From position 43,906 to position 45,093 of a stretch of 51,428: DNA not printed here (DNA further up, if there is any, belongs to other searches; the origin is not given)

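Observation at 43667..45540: IS3-family element that carries a passenger gene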

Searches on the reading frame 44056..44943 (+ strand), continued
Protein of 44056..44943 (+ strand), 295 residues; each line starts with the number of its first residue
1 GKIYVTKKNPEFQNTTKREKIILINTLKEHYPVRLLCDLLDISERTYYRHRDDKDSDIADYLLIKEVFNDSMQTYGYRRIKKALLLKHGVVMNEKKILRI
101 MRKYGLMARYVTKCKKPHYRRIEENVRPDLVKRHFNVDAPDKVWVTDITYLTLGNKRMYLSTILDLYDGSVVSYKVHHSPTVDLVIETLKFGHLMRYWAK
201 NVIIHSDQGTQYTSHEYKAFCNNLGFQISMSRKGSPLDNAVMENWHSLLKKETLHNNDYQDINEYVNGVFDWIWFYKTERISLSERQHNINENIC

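Call 55: search_dna_similar(query=window:44158-44943:+, collection=plasmids, mode=protein, max_rows=15)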
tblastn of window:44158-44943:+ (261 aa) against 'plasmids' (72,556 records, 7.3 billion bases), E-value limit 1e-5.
The search stops at 5000 records and this limit was reached: more records match than are counted here, and every count below describes the 5000 best-scoring records only.
Records with a match: at least 5000; places in all: 12394; records where one place covers at least 80% of the query: 4893.
Best place of each record, by identity: <60% 5000.
By first word of the organism name: Escherichia 1086; Klebsiella 1002; Bacillus 492; Enterobacter 354; Enterococcus 327; Salmonella 291; Lactococcus 185; Citrobacter 175; Acinetobacter 113; Streptomyces 86; and 152 more.
By predicted mobility (MOB-suite, as given by PLSDB): conjugative 2878; non-mobilizable 1217; mobilizable 905.
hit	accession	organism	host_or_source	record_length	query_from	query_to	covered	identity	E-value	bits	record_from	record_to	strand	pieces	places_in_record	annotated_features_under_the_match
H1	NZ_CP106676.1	Bacillus cereus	cell culture,soil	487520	2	247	94%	38.2%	7e-43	162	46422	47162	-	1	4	IS3 family transposase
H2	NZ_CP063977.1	Bacillus cereus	Soil in tiger area of zoo,cell culture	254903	2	247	94%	38.2%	4e-42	160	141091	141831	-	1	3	IS3 family transposase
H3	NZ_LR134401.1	Listeria monocytogenes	Homo sapiens,Vein blood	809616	2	247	94%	37.8%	8e-32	130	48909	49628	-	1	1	IS3-like element ISLmo1 family transposase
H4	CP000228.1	Bacillus cereus Q1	-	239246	2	247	94%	37.8%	4e-42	160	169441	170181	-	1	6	ISPsy9, transposase OrfB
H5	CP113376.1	Bacillus paranthracis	bovine,mixed culture ...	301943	2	247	94%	37.8%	4e-42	160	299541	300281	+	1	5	IS3 family transposase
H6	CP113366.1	Bacillus paranthracis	bovine,mixed culture ...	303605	2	247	94%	37.8%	4e-42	160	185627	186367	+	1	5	IS3 family transposase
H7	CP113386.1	Bacillus paranthracis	bovine,mixed culture ...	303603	2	247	94%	37.8%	4e-42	160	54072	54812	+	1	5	IS3 family transposase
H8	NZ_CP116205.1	Bacillus paranthracis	rice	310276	2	247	94%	37.8%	4e-42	160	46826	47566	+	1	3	IS3 family transposase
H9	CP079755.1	Klebsiella grimontii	cell culture,urine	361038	2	247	94%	37.8%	4e-42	160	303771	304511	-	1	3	IS3 family transposase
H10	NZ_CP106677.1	Bacillus cereus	cell culture,soil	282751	2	247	94%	37.8%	4e-42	160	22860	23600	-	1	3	IS3 family transposase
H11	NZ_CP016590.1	Bacillus thuringiensis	Mono isolate,Ginseng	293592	2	247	94%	37.8%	4e-42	160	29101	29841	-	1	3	IS3 family transposase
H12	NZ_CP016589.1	Bacillus thuringiensis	Mono isolate,Ginseng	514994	2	247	94%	37.8%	4e-42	160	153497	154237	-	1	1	IS3 family transposase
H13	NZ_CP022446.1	Bacillus cereus C1L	whole organism,rhizosphere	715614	2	247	94%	37.8%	4e-42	160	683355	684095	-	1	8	IS3 family transposase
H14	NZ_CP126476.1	Bacillus thuringiensis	mixed culture,termite gut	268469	2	247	94%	37.8%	6e-42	159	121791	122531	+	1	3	IS3 family transposase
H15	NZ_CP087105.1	Bacillus toyonensis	mixed culture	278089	2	247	94%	37.8%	7e-42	159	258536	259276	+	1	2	none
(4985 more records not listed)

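Call 57: find_encoding_contigs(protein=P0059, flank=4000, max_places=10)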
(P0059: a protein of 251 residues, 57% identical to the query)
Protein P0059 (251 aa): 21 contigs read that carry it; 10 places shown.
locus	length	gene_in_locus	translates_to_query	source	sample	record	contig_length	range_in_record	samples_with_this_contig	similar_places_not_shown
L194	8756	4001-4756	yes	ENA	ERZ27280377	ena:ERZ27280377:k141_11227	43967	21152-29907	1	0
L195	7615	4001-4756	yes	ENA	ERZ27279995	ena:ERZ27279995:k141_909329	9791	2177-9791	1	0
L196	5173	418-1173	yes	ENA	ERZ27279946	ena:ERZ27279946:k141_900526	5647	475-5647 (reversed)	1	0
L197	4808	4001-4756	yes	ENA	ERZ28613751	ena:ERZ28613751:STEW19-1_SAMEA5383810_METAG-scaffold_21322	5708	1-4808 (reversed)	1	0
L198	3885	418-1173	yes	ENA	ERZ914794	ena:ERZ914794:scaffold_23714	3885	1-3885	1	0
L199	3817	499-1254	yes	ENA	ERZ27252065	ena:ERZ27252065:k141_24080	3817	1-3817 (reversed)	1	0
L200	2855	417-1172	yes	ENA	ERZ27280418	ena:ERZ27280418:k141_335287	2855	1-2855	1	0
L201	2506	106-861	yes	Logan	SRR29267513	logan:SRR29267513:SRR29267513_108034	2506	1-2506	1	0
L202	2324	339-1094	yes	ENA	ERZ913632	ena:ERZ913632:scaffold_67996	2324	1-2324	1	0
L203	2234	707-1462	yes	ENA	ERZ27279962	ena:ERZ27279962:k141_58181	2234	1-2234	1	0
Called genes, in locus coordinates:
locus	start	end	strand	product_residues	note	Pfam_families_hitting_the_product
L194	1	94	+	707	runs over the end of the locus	PF04760:IF2_N, PF00009:GTP_EFTU, PF01926:MMR_HSR1, PF22042:EF-G_D2, PF11987:IF-2, PF03144:GTP_EFTU_D2 (weak)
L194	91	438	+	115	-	PF02033:RBFA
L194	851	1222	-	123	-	PF11969:DcpS_C, PF01230:HIT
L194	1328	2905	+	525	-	PF00501:AMP-binding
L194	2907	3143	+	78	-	PF00550:PP-binding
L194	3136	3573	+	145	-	PF01648:ACPS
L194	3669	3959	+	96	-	PF01527:HTH_Tnp_1 (weak), PF13518:HTH_28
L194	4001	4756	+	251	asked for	PF13276:HTH_21, PF00665:rve, PF13683:rve_3, PF13333:rve_2 (weak)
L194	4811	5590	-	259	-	PF01553:Acyltransferase (weak)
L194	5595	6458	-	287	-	PF01553:Acyltransferase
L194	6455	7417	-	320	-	PF01501:Glyco_transf_8, PF18404:Glyco_transf_24 (weak)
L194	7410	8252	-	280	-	PF01501:Glyco_transf_8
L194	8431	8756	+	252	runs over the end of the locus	PF02463:SMC_N, PF00005:ABC_tran, PF13304:AAA_21 (faint)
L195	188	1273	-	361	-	PF01098:FTSW_RODA_SPOVE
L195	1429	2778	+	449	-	PF17802:SpaA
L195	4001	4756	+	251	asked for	PF13276:HTH_21, PF00665:rve, PF13683:rve_3, PF13333:rve_2 (weak)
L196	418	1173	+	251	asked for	PF13276:HTH_21, PF00665:rve, PF13683:rve_3, PF13333:rve_2 (weak)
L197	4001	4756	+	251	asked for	PF13276:HTH_21, PF00665:rve, PF13683:rve_3, PF13333:rve_2 (weak)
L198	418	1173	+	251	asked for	PF13276:HTH_21, PF00665:rve, PF13683:rve_3, PF13333:rve_2 (weak)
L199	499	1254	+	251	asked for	PF13276:HTH_21, PF00665:rve, PF13683:rve_3, PF13333:rve_2 (weak)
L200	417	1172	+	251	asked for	PF13276:HTH_21, PF00665:rve, PF13683:rve_3, PF13333:rve_2 (weak)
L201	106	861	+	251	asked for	PF13276:HTH_21, PF00665:rve, PF13683:rve_3, PF13333:rve_2 (weak)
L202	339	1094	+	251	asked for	PF13276:HTH_21, PF00665:rve, PF13683:rve_3, PF13333:rve_2 (weak)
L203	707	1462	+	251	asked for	PF13276:HTH_21, PF00665:rve, PF13683:rve_3, PF13333:rve_2 (weak)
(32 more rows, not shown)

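Call 84: predict_structure(alignment_id=A3)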
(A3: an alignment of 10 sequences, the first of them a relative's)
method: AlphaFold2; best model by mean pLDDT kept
length: 137 residues; sequences in the alignment: 10
mean_pLDDT: 68.9   pTM: 0.59
mean pLDDT of the five models: 68.9, 59.0, 58.8, 51.9, 50.2
residues with pLDDT >= 90: 0; 70-90: 75; 50-70: 43; < 50: 19
segments of 3 or more residues with pLDDT < 50: 14-23, 121-123
pLDDT, mean of each block of 10 residues (from residue 1): 83 50 68 87 81 72 58 60 72 77 85 64 52 52
secondary structure, 60 per line:
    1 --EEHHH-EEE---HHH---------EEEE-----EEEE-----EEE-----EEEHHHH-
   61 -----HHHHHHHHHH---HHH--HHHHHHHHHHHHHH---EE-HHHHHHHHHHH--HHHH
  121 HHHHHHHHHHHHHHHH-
elements in order: E9-11 E27-30 E36-39 E45-47 E53-55 H56-59 H66-75 H84-97 H104-114 H117-136

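Call 88: fold_search(model_id=the predicted structure, library=pdb)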
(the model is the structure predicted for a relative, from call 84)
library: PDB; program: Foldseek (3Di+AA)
matches with E <= 10: 159; with E <= 0.001: 0
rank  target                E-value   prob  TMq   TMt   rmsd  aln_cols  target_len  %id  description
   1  3zeh_MODEL_1_A        6.1e-01  0.10  0.19  0.27   9.8        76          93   13  Solution structure of the Hs. PSIP1 PWWP domain (released 2013-05-22)
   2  5nrr_A                7.8e-01  0.15  0.30  0.30   8.3       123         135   10  Human DNMT3B PWWP domain in complex with 5-[(2-Hydroxyethyl)(propyl)amino]-1-pentanol (released 2018-05-30)
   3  5nvo_A                1.0e+00  0.13  0.30  0.31   8.9       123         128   10  Human DNMT3B PWWP domain in complex with choline (released 2018-05-30)
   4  3eae_B                1.0e+00  0.10  0.20  0.32   7.9        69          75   16  PWWP domain of human hepatoma-derived growth factor 2 (HDGF2) (released 2008-09-16)
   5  7hgw_C                1.2e+00  0.08  0.20  0.29   8.5        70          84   14  PanDDA analysis group deposition -- Crystal structure of HRP-2 PWWP domain in complex with Z1407673036 (released 2024-11-06)
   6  5ciu_A                1.4e+00  0.11  0.30  0.32  10.1       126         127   10  Structural basis of the recognition of H3K36me3 by DNMT3B PWWP domain (released 2016-03-30)
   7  7hg0_C                1.4e+00  0.06  0.22  0.31   8.5       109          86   11  PanDDA analysis group deposition -- Crystal structure of HRP-2 PWWP domain in complex with Z46169212 (released 2024-11-06)
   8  7hgg_C                1.6e+00  0.08  0.20  0.30   9.4        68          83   15  PanDDA analysis group deposition -- Crystal structure of HRP-2 PWWP domain in complex with Z422396686 (released 2024-11-06)
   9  3c1l_C                1.6e+00  0.08  0.19  0.16  12.5        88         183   19  Crystal structure of an antioxidant defense protein (mlr4105) from mesorhizobium loti maff303099 at 2.00 A resolution (released 2008-02-05)
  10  7hg7_B                1.7e+00  0.06  0.19  0.28   9.3        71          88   15  PanDDA analysis group deposition -- Crystal structure of HRP-2 PWWP domain in complex with Z46169164 (released 2024-11-06)
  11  2y7j_A                1.7e+00  0.02  0.15  0.09  12.5       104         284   14  Structure of human phosphorylase kinase, gamma 2 (released 2011-02-09)
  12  3hl6_B                1.8e+00  0.05  0.23  0.17  15.1       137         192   12  Staphylococcus aureus pathogenicity island 3 ORF9 protein (released 2010-06-09)
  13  6vgi_A                1.9e+00  0.10  0.18  0.17  10.1        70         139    6  Crystal Structures of FLAP bound to MK-866 (released 2020-12-02)
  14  8ram_Z                2.0e+00  0.28  0.25  0.09   4.0        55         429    9  Structure of Sen1 bound RNA Polymerase II pre-termination complex (released 2024-10-30)
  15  3cok_A                2.0e+00  0.08  0.27  0.18   8.3        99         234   12  Crystal structure of PLK4 kinase (released 2008-04-15)
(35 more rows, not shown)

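Call 91: find_encoding_contigs(protein=P0180, flank=2500, max_places=6)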
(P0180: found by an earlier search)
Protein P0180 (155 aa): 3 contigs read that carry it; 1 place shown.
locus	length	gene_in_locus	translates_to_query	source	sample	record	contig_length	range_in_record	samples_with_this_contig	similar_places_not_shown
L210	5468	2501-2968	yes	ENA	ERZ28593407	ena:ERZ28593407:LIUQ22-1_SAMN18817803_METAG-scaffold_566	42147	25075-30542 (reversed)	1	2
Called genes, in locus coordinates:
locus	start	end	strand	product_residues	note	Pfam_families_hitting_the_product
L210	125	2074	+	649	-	-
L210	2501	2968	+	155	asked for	-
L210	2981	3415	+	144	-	-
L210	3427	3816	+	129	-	-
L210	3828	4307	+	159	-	-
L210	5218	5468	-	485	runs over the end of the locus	PF00070:Pyr_redox (faint), PF00890:FAD_binding_2 (faint), PF01266:DAO (faint), PF01946:Thi4 (faint), PF03486:HI0933_like (weak), PF07992:Pyr_redox_2 (weak), PF21688:FAD-depend_C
